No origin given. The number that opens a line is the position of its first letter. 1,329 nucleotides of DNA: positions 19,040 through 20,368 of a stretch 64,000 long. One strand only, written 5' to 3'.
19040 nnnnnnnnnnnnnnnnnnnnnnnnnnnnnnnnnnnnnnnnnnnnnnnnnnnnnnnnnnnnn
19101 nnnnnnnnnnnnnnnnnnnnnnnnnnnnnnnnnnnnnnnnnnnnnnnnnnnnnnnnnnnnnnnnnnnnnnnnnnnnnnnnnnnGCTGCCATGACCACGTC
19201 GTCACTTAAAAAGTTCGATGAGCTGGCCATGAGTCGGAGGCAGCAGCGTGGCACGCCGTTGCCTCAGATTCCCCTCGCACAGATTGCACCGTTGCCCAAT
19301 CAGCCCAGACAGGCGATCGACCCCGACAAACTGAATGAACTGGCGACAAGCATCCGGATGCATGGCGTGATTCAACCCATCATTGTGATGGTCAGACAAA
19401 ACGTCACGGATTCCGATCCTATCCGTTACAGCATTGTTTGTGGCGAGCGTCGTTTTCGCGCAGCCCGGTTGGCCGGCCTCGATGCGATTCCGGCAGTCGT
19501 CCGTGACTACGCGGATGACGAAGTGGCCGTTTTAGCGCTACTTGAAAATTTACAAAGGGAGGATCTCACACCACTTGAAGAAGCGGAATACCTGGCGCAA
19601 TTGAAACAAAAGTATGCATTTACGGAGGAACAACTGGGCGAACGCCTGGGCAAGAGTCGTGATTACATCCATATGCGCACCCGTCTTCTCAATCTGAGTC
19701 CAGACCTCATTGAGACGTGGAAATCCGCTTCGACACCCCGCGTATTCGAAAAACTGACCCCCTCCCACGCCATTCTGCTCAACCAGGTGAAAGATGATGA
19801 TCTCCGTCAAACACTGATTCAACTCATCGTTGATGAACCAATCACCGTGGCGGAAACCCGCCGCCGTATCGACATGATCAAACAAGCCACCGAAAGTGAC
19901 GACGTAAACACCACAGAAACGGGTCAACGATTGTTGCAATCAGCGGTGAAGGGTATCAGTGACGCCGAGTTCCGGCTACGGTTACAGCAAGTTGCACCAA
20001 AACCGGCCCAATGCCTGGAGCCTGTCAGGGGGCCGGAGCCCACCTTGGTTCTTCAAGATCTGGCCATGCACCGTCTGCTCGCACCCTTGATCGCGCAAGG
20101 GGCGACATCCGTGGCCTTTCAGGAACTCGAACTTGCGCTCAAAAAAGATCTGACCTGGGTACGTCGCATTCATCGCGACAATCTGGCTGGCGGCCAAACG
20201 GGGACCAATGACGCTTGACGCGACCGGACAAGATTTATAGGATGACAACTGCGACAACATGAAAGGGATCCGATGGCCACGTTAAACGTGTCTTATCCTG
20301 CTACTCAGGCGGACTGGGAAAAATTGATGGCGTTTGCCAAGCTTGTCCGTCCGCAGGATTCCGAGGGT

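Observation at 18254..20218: ExeA/MshM-like AAA ATPase tightly coupled to a ParB/Srx-fold nuclease-domain protein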

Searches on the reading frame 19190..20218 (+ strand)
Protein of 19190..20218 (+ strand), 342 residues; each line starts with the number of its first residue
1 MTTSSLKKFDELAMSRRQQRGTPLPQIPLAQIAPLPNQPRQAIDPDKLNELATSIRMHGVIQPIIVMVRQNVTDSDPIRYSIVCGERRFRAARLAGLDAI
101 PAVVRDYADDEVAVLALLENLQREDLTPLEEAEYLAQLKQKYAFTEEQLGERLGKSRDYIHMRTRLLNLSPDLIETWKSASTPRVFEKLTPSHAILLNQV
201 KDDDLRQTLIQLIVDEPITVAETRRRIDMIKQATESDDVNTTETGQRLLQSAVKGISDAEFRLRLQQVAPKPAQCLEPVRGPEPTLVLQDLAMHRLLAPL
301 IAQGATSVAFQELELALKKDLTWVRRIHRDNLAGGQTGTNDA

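Call 3: search_protein_families(library=pfam, proteins=[window:19190-20218:+], max_evalue=0.01)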
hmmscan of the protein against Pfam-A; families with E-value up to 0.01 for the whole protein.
window:19190-20218:+ (342 aa): 2 families
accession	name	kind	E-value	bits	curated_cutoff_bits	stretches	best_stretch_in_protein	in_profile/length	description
PF02195.25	ParB_N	-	6.8e-30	103.4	26.3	1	25-122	4-95/95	ParB N-terminal domain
PF17762.8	HTH_ParB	-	1.6e-16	60.7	22.6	1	124-231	1-101/102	ParB HTH domain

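Call 4: search_protein_families(library=padloc, proteins=[window:19190-20218:+], max_evalue=0.01)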
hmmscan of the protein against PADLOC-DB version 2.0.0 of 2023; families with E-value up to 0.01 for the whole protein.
window:19190-20218:+ (342 aa): 1 family
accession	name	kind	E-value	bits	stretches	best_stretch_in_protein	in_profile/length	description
PDLC03229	MTase_II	-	9e-05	19.4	1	26-111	12-90/436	Type II methyltransferase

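Call 5: search_protein_families(library=ncbifam, proteins=[window:19190-20218:+], max_evalue=0.01)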
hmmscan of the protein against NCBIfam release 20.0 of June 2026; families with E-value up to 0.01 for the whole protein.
window:19190-20218:+ (342 aa): 7 families
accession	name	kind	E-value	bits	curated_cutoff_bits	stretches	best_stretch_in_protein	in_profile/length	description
TIGR04285.1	nucleoid_noc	exception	3.3e-51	174.1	315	1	26-239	4-203/255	nucleoid occlusion protein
TIGR00180.1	parB_part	domain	4.1e-44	150.6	58.45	1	26-211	7-183/186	ParB/RepB/Spo0J family partition protein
TIGR03734.1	PRTRC_parB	hypoth_equivalog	2.4e-28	99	278.6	1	37-233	6-192/555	PRTRC system ParB family protein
TIGR03454.1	partition_RepB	equivalog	3.1e-16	59.7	201.5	1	19-165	59-199/325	plasmid partitioning protein RepB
NF010406.0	PRK13832.1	subfamily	7.5e-16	57.8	640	1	36-183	16-159/578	plasmid partitioning protein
NF010440.0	PRK13866.1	equivalog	1.1e-09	37.9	522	1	43-139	86-176/336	plasmid partitioning protein RepB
NF053625.1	SerKinSerKArch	equivalog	1.7e-05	24.1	380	1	41-121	28-104/244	ADP-dependent L-serine kinase SerK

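Call 10: find_homologous_proteins(query=window:19190-20218:+)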
Query window:19190-20218:+ (342 aa): 6329 proteins with E <= 0.001 among 8000 candidates; the best 120 are listed.
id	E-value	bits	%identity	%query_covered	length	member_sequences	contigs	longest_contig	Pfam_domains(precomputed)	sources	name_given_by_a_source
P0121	5.8e-211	717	98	100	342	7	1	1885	PF17762.9,PF02195.27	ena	-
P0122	2.0e-127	443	62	98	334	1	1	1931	PF17762.9,PF02195.27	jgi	jgi:ParB family chromosome partitioning protein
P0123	1.9e-123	430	61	96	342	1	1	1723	PF17762.9,PF02195.27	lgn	-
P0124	9.3e-123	428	61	97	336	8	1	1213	PF17762.9,PF02195.27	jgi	jgi:ParB family chromosome partitioning protein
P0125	1.1e-121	424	59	97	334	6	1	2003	PF17762.9,PF02195.27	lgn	-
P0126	1.4e-121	424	61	97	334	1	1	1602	PF17762.9,PF02195.27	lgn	-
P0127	3.4e-121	422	61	97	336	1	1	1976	PF17762.9,PF02195.27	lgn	-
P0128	3.6e-120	419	59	97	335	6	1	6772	PF17762.9,PF02195.27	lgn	-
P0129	1.5e-118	414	59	97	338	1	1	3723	PF17762.9,PF02195.27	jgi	jgi:ParB family chromosome partitioning protein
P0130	9.9e-118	411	59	97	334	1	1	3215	PF17762.9,PF02195.27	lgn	-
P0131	1.4e-115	404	59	97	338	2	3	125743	PF17762.9,PF02195.27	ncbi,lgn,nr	ncbi:MAG: ParB/RepB/Spo0J family partition protein [Candidatus Sericytochromatia bacterium]|nr:ParB/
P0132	2.3e-115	403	60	97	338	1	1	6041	PF17762.9,PF02195.27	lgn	-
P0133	6.7e-115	402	58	98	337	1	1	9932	PF17762.9,PF02195.27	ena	-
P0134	1.6e-114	401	59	97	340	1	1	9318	PF17762.9,PF02195.27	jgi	jgi:ParB family chromosome partitioning protein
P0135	5.6e-114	399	59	97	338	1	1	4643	PF17762.9,PF02195.27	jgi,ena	jgi:ParB family chromosome partitioning protein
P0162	1.7e-44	170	40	72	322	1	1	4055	PF17762.9,PF02195.27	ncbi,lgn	ncbi:MAG: ParB/RepB/Spo0J family partition protein [Candidatus Sericytochromatia bacterium]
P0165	2.6e-38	150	47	57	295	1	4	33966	PF17762.9,PF23552.3,PF02195.27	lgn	-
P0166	2.7e-38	150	44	61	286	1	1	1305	PF17762.9,PF23552.3,PF02195.27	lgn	-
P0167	2.8e-38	150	46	57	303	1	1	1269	PF17762.9,PF23552.3,PF02195.27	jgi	jgi:ParB family chromosome partitioning protein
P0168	2.9e-38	150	47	57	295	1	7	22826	PF17762.9,PF23552.3,PF02195.27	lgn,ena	-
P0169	2.9e-38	150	47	57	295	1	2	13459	PF17762.9,PF23552.3,PF02195.27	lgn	-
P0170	3.6e-38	150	41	62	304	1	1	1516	PF17762.9,PF23552.3,PF02195.27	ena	-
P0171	4.2e-38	149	44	60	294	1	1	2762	PF01381.29,PF17762.9,PF23552.3,PF02195.27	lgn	-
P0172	8.2e-38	149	42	64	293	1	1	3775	PF17762.9,PF23552.3,PF02195.27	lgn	-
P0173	9.7e-38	148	45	57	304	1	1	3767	PF17762.9,PF23552.3,PF02195.27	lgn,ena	-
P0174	1.1e-37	148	45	57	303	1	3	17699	PF17762.9,PF23552.3,PF02195.27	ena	-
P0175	1.2e-37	148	45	57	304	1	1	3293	PF17762.9,PF23552.3,PF02195.27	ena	-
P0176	1.2e-37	148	45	57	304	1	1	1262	PF17762.9,PF23552.3,PF02195.27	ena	-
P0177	1.2e-37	148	47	57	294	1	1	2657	PF17762.9,PF23552.3,PF02195.27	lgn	-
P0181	2.7e-37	147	45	57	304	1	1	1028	PF17762.9,PF23552.3,PF02195.27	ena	-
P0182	2.7e-37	147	45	57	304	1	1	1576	PF17762.9,PF23552.3,PF02195.27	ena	-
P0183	2.8e-37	147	45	57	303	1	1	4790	PF17762.9,PF23552.3,PF02195.27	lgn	-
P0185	3.0e-37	147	41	63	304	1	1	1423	PF17762.9,PF23552.3,PF02195.27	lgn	-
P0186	3.5e-37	146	44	57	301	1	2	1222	PF17762.9,PF23552.3,PF02195.27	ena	-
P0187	3.7e-37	146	44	57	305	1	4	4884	PF17762.9,PF23552.3,PF02195.27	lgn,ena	-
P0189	4.1e-37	146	46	58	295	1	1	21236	PF17762.9,PF23552.3,PF02195.27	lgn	-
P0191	5.4e-37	146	43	62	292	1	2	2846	PF17762.9,PF23552.3,PF02195.27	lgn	-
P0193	6.1e-37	146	44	57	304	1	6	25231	PF17762.9,PF23552.3,PF02195.27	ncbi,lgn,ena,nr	ncbi:MAG: ParB/RepB/Spo0J family partition protein [Clostridia bacterium]|nr:ParB/RepB/Spo0J family 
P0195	6.4e-37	146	42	64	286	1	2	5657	PF17762.9,PF23552.3,PF02195.27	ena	-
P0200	8.2e-37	145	45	60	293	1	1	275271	PF17762.9,PF23552.3,PF02195.27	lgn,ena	-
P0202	8.6e-37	145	44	57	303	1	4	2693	PF17762.9,PF23552.3,PF02195.27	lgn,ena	-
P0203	9.3e-37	145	45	57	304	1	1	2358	PF17762.9,PF23552.3,PF02195.27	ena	-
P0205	1.0e-36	145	44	57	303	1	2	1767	PF17762.9,PF23552.3,PF02195.27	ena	-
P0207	1.1e-36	145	46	57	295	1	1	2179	PF17762.9,PF23552.3,PF02195.27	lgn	-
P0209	1.4e-36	144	39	63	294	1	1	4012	PF01381.29,PF17762.9,PF23552.3,PF02195.27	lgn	-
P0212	1.7e-36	144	46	57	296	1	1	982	PF17762.9,PF23552.3,PF02195.27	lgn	-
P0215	1.9e-36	144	42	61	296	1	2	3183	PF17762.9,PF23552.3,PF02195.27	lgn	-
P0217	2.1e-36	144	46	50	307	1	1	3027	PF17762.9,PF23552.3,PF02195.27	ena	-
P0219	2.1e-36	144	42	61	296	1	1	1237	PF17762.9,PF23552.3,PF02195.27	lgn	-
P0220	2.7e-36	144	39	61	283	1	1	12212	PF17762.9,PF23552.3,PF02195.27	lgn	-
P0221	2.9e-36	143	45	57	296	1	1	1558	PF17762.9,PF23552.3,PF02195.27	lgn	-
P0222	2.9e-36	143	41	64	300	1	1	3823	PF17762.9,PF23552.3,PF02195.27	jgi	-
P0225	3.6e-36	143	44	59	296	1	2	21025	PF17762.9,PF23552.3,PF02195.27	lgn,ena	-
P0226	3.6e-36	143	44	59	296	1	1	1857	PF17762.9,PF23552.3,PF02195.27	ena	-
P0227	3.7e-36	143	44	59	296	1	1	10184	PF17762.9,PF23552.3,PF02195.27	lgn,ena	-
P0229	4.2e-36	143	45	57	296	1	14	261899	PF17762.9,PF23552.3,PF02195.27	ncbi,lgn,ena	-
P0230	4.2e-36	143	45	57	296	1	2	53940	PF17762.9,PF23552.3,PF02195.27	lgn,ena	-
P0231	4.5e-36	143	43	59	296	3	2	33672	PF17762.9,PF23552.3,PF02195.27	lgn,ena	-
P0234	4.9e-36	143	43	59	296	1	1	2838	PF17762.9,PF23552.3,PF02195.27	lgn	-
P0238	5.7e-36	142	41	66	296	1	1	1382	PF17762.9,PF23552.3,PF02195.27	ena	-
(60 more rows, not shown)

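Call 12: find_encoding_contigs(protein=P0131, flank=10000, max_places=3)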
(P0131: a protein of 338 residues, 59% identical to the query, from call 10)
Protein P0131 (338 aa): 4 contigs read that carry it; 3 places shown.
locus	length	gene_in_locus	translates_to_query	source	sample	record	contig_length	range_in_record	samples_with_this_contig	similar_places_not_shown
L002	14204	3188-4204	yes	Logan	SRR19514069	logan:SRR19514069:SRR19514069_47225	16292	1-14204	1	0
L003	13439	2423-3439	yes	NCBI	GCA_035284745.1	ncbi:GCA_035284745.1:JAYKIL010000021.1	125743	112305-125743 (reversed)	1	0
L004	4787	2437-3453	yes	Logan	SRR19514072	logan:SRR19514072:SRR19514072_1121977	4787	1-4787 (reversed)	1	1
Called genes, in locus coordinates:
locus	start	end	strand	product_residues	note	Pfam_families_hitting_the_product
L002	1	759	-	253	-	?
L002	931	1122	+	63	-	-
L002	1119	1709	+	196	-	-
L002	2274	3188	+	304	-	PF09848:SLFN-g3_helicase (weak), PF13401:AAA_22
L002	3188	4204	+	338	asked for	PF02195:ParB_N, PF17762:HTH_ParB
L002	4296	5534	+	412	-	PF13527:Acetyltransf_9, PF00583:Acetyltransf_1 (weak)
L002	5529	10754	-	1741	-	PF00069:Pkinase, PF07714:PK_Tyr_Ser-Thr, PF13191:AAA_16, PF01590:GAF, PF13185:GAF_2, PF01590:GAF, PF13185:GAF_2, PF13492:GAF_3, +4 more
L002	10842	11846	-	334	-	-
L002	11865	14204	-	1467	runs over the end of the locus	PF00069:Pkinase, PF07714:PK_Tyr_Ser-Thr, PF13191:AAA_16, PF13424:TPR_12, PF17874:TPR_MalT, PF13424:TPR_12, PF01590:GAF, PF13185:GAF_2, +6 more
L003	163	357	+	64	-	-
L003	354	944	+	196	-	-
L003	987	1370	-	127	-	-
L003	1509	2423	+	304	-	PF09848:SLFN-g3_helicase (weak), PF13401:AAA_22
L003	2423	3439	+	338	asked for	PF02195:ParB_N, PF17762:HTH_ParB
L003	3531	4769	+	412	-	PF13527:Acetyltransf_9, PF00583:Acetyltransf_1 (weak)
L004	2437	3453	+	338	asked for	PF02195:ParB_N, PF17762:HTH_ParB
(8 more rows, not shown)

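Call 14: find_encoding_contigs(protein=P0162, flank=6000, max_places=4)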
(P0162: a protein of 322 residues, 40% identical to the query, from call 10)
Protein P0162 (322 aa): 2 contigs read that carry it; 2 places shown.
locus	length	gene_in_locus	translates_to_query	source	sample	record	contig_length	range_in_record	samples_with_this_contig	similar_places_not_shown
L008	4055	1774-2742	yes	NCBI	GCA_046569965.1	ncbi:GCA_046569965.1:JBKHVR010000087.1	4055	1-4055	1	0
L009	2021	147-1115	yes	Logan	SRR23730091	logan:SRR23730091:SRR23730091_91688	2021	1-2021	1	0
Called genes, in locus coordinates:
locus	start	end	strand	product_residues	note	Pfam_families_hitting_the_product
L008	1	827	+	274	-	PF00005:ABC_tran, PF17912:OB_MalK, PF08402:TOBE_2, PF03459:TOBE (weak)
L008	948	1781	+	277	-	PF13191:AAA_16 (weak), PF01637:ATPase_2 (weak), PF05621:TniB (weak), PF13401:AAA_22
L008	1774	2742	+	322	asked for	PF02195:ParB_N, PF17762:HTH_ParB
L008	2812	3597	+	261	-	PF01833:TIG, PF24328:DUF7498 (faint), PF01833:TIG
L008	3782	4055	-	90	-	PF00766:ETF_alpha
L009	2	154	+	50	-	?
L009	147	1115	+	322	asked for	PF02195:ParB_N, PF17762:HTH_ParB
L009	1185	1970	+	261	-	PF01833:TIG, PF24328:DUF7498 (faint), PF01833:TIG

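Call 35: search_solved_structures(query=window:19190-20218:+, max_evalue=0.001)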
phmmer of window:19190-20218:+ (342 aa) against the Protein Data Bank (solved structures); distinct sequences matched with E-value up to 0.001: 14.
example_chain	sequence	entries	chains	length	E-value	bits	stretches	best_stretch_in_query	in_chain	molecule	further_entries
7nfu_A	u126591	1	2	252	1.9e-35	125.9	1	12-235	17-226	Nucleoid occlusion protein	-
6sdk_A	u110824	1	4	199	3.8e-35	124.9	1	25-231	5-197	Stage 0 sporulation protein J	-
7ng0_A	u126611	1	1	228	1.1e-34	123.3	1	26-235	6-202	Nucleoid occlusion protein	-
7ol9_A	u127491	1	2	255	6.8e-33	117.5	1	22-233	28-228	Nucleoid occlusion protein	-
1vz0_A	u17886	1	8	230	3.6e-32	115.1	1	20-194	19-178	Chromosome-partitioning protein Spo0J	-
7bnk_A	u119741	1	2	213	9.7e-30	107.1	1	26-234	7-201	ParB family protein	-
4umk_A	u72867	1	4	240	3.9e-29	105.1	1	18-224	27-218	PROBABLE CHROMOSOME-PARTITIONING PROTEIN PARB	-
7bnr_A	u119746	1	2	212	6.3e-29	104.5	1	26-234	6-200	ParB family protein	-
7o0n_A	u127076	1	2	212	6.6e-29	104.4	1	26-234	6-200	ParB family protein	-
6t1f_A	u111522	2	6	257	2.3e-25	92.7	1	26-178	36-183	Chromosome-partitioning protein ParB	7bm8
8qa8_A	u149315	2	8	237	7.9e-14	54.8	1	19-178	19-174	Transcriptional repressor protein KorB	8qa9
6y93_A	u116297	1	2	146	9.9e-13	51.2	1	111-233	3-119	Nucleoid occlusion protein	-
6s6h_A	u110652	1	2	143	8.4e-07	31.8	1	114-178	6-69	Chromosome-partitioning protein ParB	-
1r71_A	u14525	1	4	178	5.7e-05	25.7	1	88-179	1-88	Transcriptional repressor protein korB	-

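Call 44: predict_structure(alignment_id=A5)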
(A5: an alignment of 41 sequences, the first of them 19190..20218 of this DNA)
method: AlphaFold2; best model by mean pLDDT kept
length: 342 residues; sequences in the alignment: 41
mean_pLDDT: 86.5   pTM: 0.65
mean pLDDT of the five models: 86.5, 84.8, 84.1, 83.8, 82.4
residues with pLDDT >= 90: 220; 70-90: 72; 50-70: 36; < 50: 14
segments of 3 or more residues with pLDDT < 50: 1-3, 274-276, 336-342
pLDDT, mean of each block of 10 residues (from residue 1): 51 53 84 82 86 95 93 92 93 97 92 86 87 95 94 94 96 93 89 97 96 95 98 89 93 96 90 54 75 92 93 94 86 52 33
secondary structure, 60 per line:
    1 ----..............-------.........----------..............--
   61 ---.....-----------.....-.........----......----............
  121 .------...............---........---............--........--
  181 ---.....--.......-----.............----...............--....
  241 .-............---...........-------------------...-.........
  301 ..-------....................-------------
elements in order: H5-18 E26-28 E32-34 H45-58 E64-68 E80-84 H86-94 E99-104 H109-121 H128-142 H146-153 H157-168 H171-178 H184-188 H191-197 H203-215 H220-234 H237-241 H243-254 H258-268 H292-302 H310-329

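Call 84: fold_search(model_id=the predicted structure, library=pdb)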
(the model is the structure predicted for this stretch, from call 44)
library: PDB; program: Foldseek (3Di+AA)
matches with E <= 10: 165; with E <= 0.001: 39
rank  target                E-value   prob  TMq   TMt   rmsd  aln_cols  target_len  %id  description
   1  7bnk_A                3.4e-13  1.00  0.27  0.46  12.9       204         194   37  Crystal structure of ParB from Myxococcus xanthus bound to CDP and Monothiophosphate (released 2021-09-08)
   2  7ol9_A                3.4e-13  1.00  0.29  0.47  13.6       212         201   35  Crystal structure of C-terminally truncated Bacillus subtilis nucleoid occlusion protein (Noc) complexed to the Noc-bi (released 2022-03-09)
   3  7bnr_A                3.6e-13  1.00  0.28  0.47  13.0       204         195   35  Crystal structure of a ParB Q52A mutant from Myxococcus xanthus bound to CTPyS (released 2021-09-08)
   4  6sdk_B                4.1e-13  1.00  0.27  0.46  13.2       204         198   39  Crystal structure of bacterial ParB dimer bound to CDP (released 2019-10-23)
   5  7bnk_B                6.8e-13  1.00  0.27  0.46  12.9       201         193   37  Crystal structure of ParB from Myxococcus xanthus bound to CDP and Monothiophosphate (released 2021-09-08)
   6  7bnr_B                8.2e-13  1.00  0.28  0.47  12.9       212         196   35  Crystal structure of a ParB Q52A mutant from Myxococcus xanthus bound to CTPyS (released 2021-09-08)
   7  7nfu_A                1.1e-12  1.00  0.50  0.73   4.2       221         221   36  Crystal structure of C-terminally truncated Geobacillus thermoleovorans nucleoid occlusion protein Noc (released 2021-02-17)
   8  7ol9_B                1.2e-12  1.00  0.30  0.48  13.6       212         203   35  Crystal structure of C-terminally truncated Bacillus subtilis nucleoid occlusion protein (Noc) complexed to the Noc-bi (released 2022-03-09)
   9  6sdk_A                2.0e-12  1.00  0.28  0.46  13.0       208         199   39  Crystal structure of bacterial ParB dimer bound to CDP (released 2019-10-23)
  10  7o0n_A                2.4e-12  1.00  0.27  0.46  12.8       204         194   36  Crystal structure of a ParB E93A mutant from Myxococcus xanthus bound to CDP and monothiophosphate (released 2021-09-15)
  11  7ng0                  2.7e-12  1.00  0.29  0.48  13.1       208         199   38  Crystal structure of N- and C-terminally truncated Geobacillus thermoleovorans nucleoid occlusion protein Noc (released 2021-02-17)
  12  6t1f_C                3.1e-12  1.00  0.29  0.49   9.7       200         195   34  Crystal structure of the C-terminally truncated chromosome-partitioning protein ParB from Caulobacter crescentus compl (released 2020-10-14)
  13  6t1f_B                3.3e-12  1.00  0.48  0.83   2.7       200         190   32  Crystal structure of the C-terminally truncated chromosome-partitioning protein ParB from Caulobacter crescentus compl (released 2020-10-14)
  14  7nfu_B                3.5e-12  1.00  0.47  0.72   3.9       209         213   38  Crystal structure of C-terminally truncated Geobacillus thermoleovorans nucleoid occlusion protein Noc (released 2021-02-17)
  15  6t1f_D                3.8e-12  1.00  0.48  0.85   2.5       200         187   32  Crystal structure of the C-terminally truncated chromosome-partitioning protein ParB from Caulobacter crescentus compl (released 2020-10-14)
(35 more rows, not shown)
